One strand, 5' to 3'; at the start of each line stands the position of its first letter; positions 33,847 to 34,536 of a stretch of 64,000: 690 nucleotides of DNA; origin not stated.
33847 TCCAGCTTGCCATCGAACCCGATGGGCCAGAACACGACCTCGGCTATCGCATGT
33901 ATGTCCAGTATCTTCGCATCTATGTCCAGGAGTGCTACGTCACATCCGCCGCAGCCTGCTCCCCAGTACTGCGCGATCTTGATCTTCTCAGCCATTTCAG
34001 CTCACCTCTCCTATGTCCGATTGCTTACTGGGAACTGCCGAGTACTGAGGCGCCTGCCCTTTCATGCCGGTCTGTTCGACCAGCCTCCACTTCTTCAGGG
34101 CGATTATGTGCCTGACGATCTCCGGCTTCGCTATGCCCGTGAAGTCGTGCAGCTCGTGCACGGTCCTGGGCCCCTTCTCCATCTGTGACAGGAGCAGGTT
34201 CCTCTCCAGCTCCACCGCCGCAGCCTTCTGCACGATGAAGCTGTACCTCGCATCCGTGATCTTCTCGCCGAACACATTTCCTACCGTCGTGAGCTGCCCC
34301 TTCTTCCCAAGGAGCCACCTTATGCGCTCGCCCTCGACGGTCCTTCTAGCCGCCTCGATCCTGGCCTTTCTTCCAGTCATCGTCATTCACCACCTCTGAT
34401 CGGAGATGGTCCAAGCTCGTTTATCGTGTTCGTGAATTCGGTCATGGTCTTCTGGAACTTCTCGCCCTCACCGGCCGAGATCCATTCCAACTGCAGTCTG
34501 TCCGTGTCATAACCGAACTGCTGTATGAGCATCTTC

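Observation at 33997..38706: A winged-helix-like about 110-aa module occurs both fused to MvhD (37873-38706) and as a stand-alone ORF wedged between mvhD and mvhG (33997-34386)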

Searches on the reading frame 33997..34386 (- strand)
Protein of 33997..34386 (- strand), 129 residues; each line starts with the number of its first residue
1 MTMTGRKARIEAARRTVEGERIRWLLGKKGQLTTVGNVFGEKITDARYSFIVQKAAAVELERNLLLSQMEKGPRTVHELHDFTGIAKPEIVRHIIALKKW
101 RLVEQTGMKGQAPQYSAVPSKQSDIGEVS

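Call 4: search_protein_families(library=pfam, proteins=[window:33997-34386:-], max_evalue=1)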
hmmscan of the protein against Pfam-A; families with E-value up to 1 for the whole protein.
window:33997-34386:- (129 aa): 7 families
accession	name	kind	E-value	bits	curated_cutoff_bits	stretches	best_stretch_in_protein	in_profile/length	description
PF01022.26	HTH_5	-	4.7e-06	26.8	22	1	62-104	4-46/47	Bacterial regulatory protein, arsR family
PF09339.16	HTH_IclR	-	0.0042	17.3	22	1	71-106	14-51/52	IclR helix-turn-helix domain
PF25213.1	HVO_A0261_N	-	0.0058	16.9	35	1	61-107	12-58/86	HVO_A0261 N-terminal domain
PF12802.13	MarR_2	-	0.0068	17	27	1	66-106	11-53/61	MarR family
PF12840.13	HTH_20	-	0.082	13.3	27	1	67-105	11-50/51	Helix-turn-helix domain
PF24409.1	wHTH-PRTase_assc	-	0.098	13.2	27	1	64-106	2-44/83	wHTH-PRTase associated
PF08221.17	HTH_9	-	0.19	12.3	23.4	1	69-103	23-57/62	RNA polymerase III subunit RPC82 helix-turn-helix domain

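Call 5: find_homologous_proteins(query=window:33997-34386:-, max_evalue=0.001)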
Query window:33997-34386:- (129 aa): 146 proteins with E <= 0.001 among 161 candidates; the best 120 are listed.
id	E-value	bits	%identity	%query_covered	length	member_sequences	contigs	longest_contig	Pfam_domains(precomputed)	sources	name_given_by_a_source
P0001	6.9e-74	264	98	98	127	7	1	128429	PF01022.27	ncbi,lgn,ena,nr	ncbi:MAG: ArsR family transcriptional regulator [Candidatus Thermoplasmatota archaeon]|nr:ArsR famil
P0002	7.1e-61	222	83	96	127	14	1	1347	PF01022.27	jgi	jgi:DNA-binding transcriptional ArsR family regulator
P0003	2.0e-60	220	80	98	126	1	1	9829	-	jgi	-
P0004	3.6e-60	219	83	96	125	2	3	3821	PF01022.27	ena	-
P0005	5.4e-60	219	84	95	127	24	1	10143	PF01022.27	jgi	-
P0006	1.8e-59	217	81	96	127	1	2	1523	PF01022.27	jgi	jgi:predicted HTH transcriptional regulator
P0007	3.4e-59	216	79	100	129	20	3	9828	-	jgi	jgi:hypothetical protein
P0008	2.1e-58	214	81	97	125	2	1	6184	PF01022.27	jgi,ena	-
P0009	7.3e-58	212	80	96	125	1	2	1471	PF01022.27,PF09339.17,PF12802.14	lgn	-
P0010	1.1e-57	211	74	98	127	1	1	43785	PF01022.27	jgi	-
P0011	1.3e-57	211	80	95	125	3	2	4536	PF01022.27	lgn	-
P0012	3.2e-57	210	83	92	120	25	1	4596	-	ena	-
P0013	3.8e-57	210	81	92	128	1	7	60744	PF01022.27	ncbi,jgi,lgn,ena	-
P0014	5.5e-57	209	81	93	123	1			PF01022.27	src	-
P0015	6.9e-57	209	82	93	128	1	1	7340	PF01022.27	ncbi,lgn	ncbi:MAG: ArsR family transcriptional regulator [Thermoplasmata archaeon]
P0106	1.1e-51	192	73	98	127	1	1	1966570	-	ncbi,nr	ncbi:MAG: hypothetical protein JSV90_01775 [Methanobacteriota archaeon]|nr:MAG: hypothetical protein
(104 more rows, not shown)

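Call 6: search_solved_structures(query=window:33997-34386:-, max_evalue=10, show_alignments=2)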
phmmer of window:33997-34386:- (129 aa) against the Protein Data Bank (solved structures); distinct sequences matched with E-value up to 10: 2.
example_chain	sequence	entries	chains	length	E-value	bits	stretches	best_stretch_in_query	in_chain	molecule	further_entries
8qkf_A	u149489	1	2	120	0.35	14.5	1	57-104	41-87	ArsR family transcriptional regulator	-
3f6o_A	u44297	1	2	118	1.3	12.7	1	59-99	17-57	Probable transcriptional regulator, ArsR family protein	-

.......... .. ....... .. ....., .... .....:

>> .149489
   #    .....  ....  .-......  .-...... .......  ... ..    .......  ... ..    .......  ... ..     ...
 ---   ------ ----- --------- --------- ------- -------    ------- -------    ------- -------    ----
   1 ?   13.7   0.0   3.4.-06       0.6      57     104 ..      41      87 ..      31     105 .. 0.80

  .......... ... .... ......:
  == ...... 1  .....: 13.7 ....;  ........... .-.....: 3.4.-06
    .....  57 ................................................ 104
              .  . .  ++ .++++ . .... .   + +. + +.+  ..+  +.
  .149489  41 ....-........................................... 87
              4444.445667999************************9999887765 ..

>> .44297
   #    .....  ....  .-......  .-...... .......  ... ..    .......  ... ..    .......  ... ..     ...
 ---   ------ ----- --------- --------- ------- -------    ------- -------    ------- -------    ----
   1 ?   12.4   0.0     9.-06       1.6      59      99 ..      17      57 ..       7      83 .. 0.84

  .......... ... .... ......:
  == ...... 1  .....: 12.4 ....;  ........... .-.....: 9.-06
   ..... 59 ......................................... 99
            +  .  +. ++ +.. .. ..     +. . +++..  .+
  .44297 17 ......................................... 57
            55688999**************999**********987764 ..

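Call 8: find_encoding_contigs(protein=P0001, flank=10000, max_places=3)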
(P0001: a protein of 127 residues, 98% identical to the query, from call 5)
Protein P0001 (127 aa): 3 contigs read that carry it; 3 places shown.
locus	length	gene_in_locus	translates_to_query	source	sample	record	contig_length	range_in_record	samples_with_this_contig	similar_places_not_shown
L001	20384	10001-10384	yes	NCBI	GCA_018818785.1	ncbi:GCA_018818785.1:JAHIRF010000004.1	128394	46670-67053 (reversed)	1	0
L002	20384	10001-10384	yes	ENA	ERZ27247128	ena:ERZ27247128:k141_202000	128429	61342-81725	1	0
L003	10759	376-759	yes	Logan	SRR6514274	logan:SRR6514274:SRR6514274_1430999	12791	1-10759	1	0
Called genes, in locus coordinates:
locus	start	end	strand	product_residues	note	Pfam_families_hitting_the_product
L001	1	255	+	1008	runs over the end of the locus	PF00890:FAD_binding_2 (weak), PF01946:Thi4 (weak), PF07992:Pyr_redox_2 (weak), PF07992:Pyr_redox_2, PF00890:FAD_binding_2, PF07992:Pyr_redox_2, PF13450:NAD_binding_8, PF13738:Pyr_redox_3, +20 more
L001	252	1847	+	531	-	PF02662:FlpD, PF12838:Fer4_7 (weak), PF13183:Fer4_8, PF13187:Fer4_9 (weak), PF13237:Fer4_10, PF13534:Fer4_17, PF02754:CCG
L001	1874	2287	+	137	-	-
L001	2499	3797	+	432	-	PF00890:FAD_binding_2 (faint), PF01134:GIDA (faint), PF07992:Pyr_redox_2 (weak), PF12831:FAD_oxidored, PF13450:NAD_binding_8 (weak), PF12837:Fer4_6 (faint), PF00037:Fer4 (weak), PF12838:Fer4_7 (weak), +1 more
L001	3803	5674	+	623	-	PF07992:Pyr_redox_2, PF12831:FAD_oxidored (weak), PF12838:Fer4_7 (faint), PF00037:Fer4, PF12837:Fer4_6, PF13187:Fer4_9, PF13237:Fer4_10, PF14697:Fer4_21, +2 more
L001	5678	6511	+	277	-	PF02662:FlpD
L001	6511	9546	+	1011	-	PF01266:DAO (weak), PF12831:FAD_oxidored (weak), PF13450:NAD_binding_8 (weak), PF13187:Fer4_9, PF07992:Pyr_redox_2, PF07992:Pyr_redox_2, PF13450:NAD_binding_8, PF12838:Fer4_7, +21 more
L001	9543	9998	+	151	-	PF02662:FlpD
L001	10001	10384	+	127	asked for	PF01022:HTH_5 (weak)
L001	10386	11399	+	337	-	PF01058:Oxidored_q6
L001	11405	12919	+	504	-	PF27537:HoxH, PF00374:NiFeSe_Hases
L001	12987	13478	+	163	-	PF01750:HycI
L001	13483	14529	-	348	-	PF00586:AIRS, PF02769:AIRS_C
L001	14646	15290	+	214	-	PF12804:NTP_transf_3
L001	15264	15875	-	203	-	PF09997:DUF2238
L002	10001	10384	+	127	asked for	PF01022:HTH_5 (weak)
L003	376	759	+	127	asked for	PF01022:HTH_5 (weak)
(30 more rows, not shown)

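Call 18: predict_structure(alignment_id=A1)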
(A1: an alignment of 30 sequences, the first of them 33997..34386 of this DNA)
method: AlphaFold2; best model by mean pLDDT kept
length: 129 residues; sequences in the alignment: 30
mean_pLDDT: 76.4   pTM: 0.63
mean pLDDT of the five models: 76.4, 76.3, 73.5, 73.4, 71.1
residues with pLDDT >= 90: 52; 70-90: 27; 50-70: 38; < 50: 12
segments of 3 or more residues with pLDDT < 50: 1-3, 122-129
pLDDT, mean of each block of 10 residues (from residue 1): 59 57 55 65 75 78 90 95 94 93 93 90 46
secondary structure, 60 per line:
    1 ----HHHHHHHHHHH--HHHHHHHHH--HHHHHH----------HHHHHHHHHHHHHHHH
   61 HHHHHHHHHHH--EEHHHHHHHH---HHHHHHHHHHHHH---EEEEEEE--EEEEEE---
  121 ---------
elements in order: H5-15 H18-26 H29-34 H45-71 H76-83 H87-99 E103-109 E112-117

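Call 20: search_protein_representatives(alignment_id=A1)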
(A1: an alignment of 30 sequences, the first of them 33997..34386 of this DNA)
Query: 30 sequences, 127 profile positions. Proteins with E-value up to 0.001 (for the whole library): 279; up to 1e-10: 146; up to 1e-30: 3. The best 150 are listed.
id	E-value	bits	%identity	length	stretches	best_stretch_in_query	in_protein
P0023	3.5e-60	217.5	-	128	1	1-126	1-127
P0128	3.9e-45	168.9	-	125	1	3-122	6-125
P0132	2.4e-32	127.5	-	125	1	5-121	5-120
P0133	5.0e-30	120.0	-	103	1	16-114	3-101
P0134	1.3e-27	112.2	-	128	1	1-121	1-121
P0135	9.1e-25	103.0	-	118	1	11-120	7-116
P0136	1.7e-23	98.9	-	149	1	3-107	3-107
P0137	5.6e-23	97.2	-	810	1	6-119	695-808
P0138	6.6e-23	97.0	-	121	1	5-118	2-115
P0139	8.8e-23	96.6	-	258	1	4-117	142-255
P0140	9.4e-23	96.5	-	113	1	9-116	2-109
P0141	2.7e-22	95.0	-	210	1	5-117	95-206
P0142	4.5e-22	94.3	-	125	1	4-105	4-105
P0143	9.4e-22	93.3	-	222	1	5-116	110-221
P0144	1.1e-21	93.1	-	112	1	9-117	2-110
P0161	1.4e-18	83.0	-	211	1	5-116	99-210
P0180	3.6e-16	75.2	-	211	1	3-107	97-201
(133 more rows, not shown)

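Call 22: fold_search(model_id=the predicted structure, library=pdb)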
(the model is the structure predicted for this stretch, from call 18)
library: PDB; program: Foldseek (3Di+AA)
matches with E <= 10: 1718; with E <= 0.001: 1
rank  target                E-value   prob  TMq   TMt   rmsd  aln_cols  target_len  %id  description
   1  4omz_B                8.8e-04  1.00  0.43  0.56   6.8        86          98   20  Crystal Structure of NolR from Sinorhizobium fredii (released 2014-04-16)
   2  8qkf_B                1.7e-03  1.00  0.40  0.53   6.1        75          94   23  SmtB protein of Mycobacterium smegmatis (released 2024-09-25)
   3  8qkf_A                1.8e-03  1.00  0.41  0.52   5.9        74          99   26  SmtB protein of Mycobacterium smegmatis (released 2024-09-25)
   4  3pqk_A                1.8e-03  1.00  0.42  0.54   7.2        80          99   19  Crystal Structure of the transcriptional repressor BigR from Xylella fastidiosa (released 2011-06-01)
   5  1r1u_C                2.0e-03  1.00  0.43  0.57   7.7        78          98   15  Crystal structure of the metal-sensing transcriptional repressor CzrA from Staphylococcus aureus in the apo-form (released 2004-05-18)
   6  1smt_A                2.0e-03  1.00  0.42  0.55   7.7        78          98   19  SMTB REPRESSOR FROM SYNECHOCOCCUS PCC7942 (released 1997-12-03)
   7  1r1t_B                2.2e-03  1.00  0.43  0.55   7.6        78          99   19  Crystal structure of the cyanobacterial metallothionein repressor SmtB in the apo-form (released 2004-05-18)
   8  1smt_B                2.2e-03  1.00  0.41  0.52   7.6        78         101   19  SMTB REPRESSOR FROM SYNECHOCOCCUS PCC7942 (released 1997-12-03)
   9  3pqk_F                2.4e-03  1.00  0.42  0.53   7.4        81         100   18  Crystal Structure of the transcriptional repressor BigR from Xylella fastidiosa (released 2011-06-01)
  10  3pqk_B                2.4e-03  1.00  0.42  0.53   7.7        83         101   19  Crystal Structure of the transcriptional repressor BigR from Xylella fastidiosa (released 2011-06-01)
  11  4omz_A                2.4e-03  1.00  0.43  0.56   6.8        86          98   20  Crystal Structure of NolR from Sinorhizobium fredii (released 2014-04-16)
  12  1r23_A                2.4e-03  1.00  0.40  0.49   7.8        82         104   20  Crystal structure of the cyanobacterial metallothionein repressor SmtB in the Zn1-form (one Zn(II) per dimer) (released 2004-05-18)
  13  6cdb_A                2.7e-03  1.00  0.43  0.57   7.6        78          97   15  Crystal Structure of V66L CzrA in the Zn(II)bound state (released 2018-07-11)
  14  1r22_B                2.8e-03  1.00  0.41  0.54   7.2        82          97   20  Crystal structure of the cyanobacterial metallothionein repressor SmtB (C14S/C61S/C121S mutant) in the Zn2alpha5-form (released 2004-05-18)
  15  6cdb_B                3.0e-03  1.00  0.45  0.60   7.3        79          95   15  Crystal Structure of V66L CzrA in the Zn(II)bound state (released 2018-07-11)
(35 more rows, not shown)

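Call 28: search_solved_structures(query=A1, max_evalue=1, show_alignments=3)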
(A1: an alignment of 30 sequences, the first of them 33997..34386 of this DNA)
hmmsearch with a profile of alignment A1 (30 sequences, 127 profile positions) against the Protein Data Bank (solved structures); distinct sequences matched with E-value up to 1: 9.
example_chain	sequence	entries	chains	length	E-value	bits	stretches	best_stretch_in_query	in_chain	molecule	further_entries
8qkf_A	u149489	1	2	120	0.0002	24.3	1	60-105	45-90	ArsR family transcriptional regulator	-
2pry_A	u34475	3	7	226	0.084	15.8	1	55-112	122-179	Orotate phosphoribosyltransferase 1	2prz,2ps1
4wml_A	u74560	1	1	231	0.087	15.8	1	55-112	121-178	Orotate phosphoribosyltransferase 1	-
4wn3_A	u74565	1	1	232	0.088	15.8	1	55-112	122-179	Orotate phosphoribosyltransferase 1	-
4lb5_A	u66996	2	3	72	0.5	13.3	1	52-116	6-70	Protein kinase containing Z-DNA binding domains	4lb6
7uzq_J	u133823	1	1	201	0.77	12.7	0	58-120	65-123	Ankyrin-1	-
5j6x_A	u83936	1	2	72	0.85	12.6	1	51-113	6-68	Z-DNA binding protein kinase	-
5cs2_A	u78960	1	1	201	0.93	12.4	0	37-88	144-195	Histidine triad protein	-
1wdv_A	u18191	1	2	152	0.95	12.4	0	64-97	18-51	hypothetical protein APE2540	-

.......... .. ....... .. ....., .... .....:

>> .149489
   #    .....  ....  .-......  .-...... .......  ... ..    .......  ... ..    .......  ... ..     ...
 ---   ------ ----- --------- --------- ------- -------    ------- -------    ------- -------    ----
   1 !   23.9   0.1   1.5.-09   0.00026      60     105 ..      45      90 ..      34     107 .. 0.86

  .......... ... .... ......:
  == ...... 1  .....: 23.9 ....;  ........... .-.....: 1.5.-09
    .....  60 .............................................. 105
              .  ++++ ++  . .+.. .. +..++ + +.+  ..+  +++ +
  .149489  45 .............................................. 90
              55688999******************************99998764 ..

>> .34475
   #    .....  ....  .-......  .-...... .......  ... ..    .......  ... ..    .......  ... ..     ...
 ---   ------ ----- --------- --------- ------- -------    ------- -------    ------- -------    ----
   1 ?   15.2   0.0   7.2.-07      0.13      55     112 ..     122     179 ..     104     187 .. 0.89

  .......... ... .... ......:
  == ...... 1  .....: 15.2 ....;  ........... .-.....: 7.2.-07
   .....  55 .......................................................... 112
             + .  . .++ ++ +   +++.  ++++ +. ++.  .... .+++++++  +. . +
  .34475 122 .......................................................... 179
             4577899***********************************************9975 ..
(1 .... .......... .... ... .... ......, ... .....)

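Call 35: find_encoding_contigs(protein=P0141, flank=10000, max_places=3)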
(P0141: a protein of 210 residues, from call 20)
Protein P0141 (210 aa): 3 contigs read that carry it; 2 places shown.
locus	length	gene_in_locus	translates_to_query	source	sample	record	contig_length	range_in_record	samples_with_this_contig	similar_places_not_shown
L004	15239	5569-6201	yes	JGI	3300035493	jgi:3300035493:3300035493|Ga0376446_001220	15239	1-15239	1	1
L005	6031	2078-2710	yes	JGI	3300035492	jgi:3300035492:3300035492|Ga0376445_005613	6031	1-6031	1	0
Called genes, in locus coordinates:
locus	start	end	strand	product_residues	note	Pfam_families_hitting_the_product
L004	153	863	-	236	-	PF00590:TP_methylase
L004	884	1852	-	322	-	PF04014:MazE_antitoxin, PF01895:PhoU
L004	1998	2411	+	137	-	PF02662:FlpD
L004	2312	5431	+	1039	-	PF01262:AlaDh_PNT_C, PF00890:FAD_binding_2 (weak), PF01134:GIDA (weak), PF07992:Pyr_redox_2 (weak), PF12831:FAD_oxidored, PF13450:NAD_binding_8 (weak), PF07992:Pyr_redox_2, PF14697:Fer4_21, +13 more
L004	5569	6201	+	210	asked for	PF02662:FlpD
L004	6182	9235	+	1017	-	PF07992:Pyr_redox_2, PF12831:FAD_oxidored, PF13183:Fer4_8 (weak), PF00890:FAD_binding_2 (weak), PF01266:DAO (weak), PF07992:Pyr_redox_2 (weak), PF13450:NAD_binding_8, PF12838:Fer4_7, +19 more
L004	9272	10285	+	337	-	PF01058:Oxidored_q6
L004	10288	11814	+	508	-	PF27537:HoxH, PF00374:NiFeSe_Hases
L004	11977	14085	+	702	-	PF00092:VWA, PF13519:VWA_2, PF00092:VWA, PF13519:VWA_2, PF13768:VWA_3 (weak)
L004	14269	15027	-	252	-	PF09382:RQC, PF00570:HRDC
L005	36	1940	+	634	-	PF07992:Pyr_redox_2 (weak), PF00890:FAD_binding_2 (weak), PF01266:DAO (weak), PF12831:FAD_oxidored, PF13450:NAD_binding_8 (weak), PF12838:Fer4_7 (weak), PF13187:Fer4_9 (weak), PF14697:Fer4_21, +3 more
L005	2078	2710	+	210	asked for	PF02662:FlpD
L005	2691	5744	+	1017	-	PF07992:Pyr_redox_2, PF12831:FAD_oxidored, PF13183:Fer4_8 (weak), PF00890:FAD_binding_2 (weak), PF01266:DAO (weak), PF07992:Pyr_redox_2 (weak), PF13450:NAD_binding_8, PF12838:Fer4_7, +19 more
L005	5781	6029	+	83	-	?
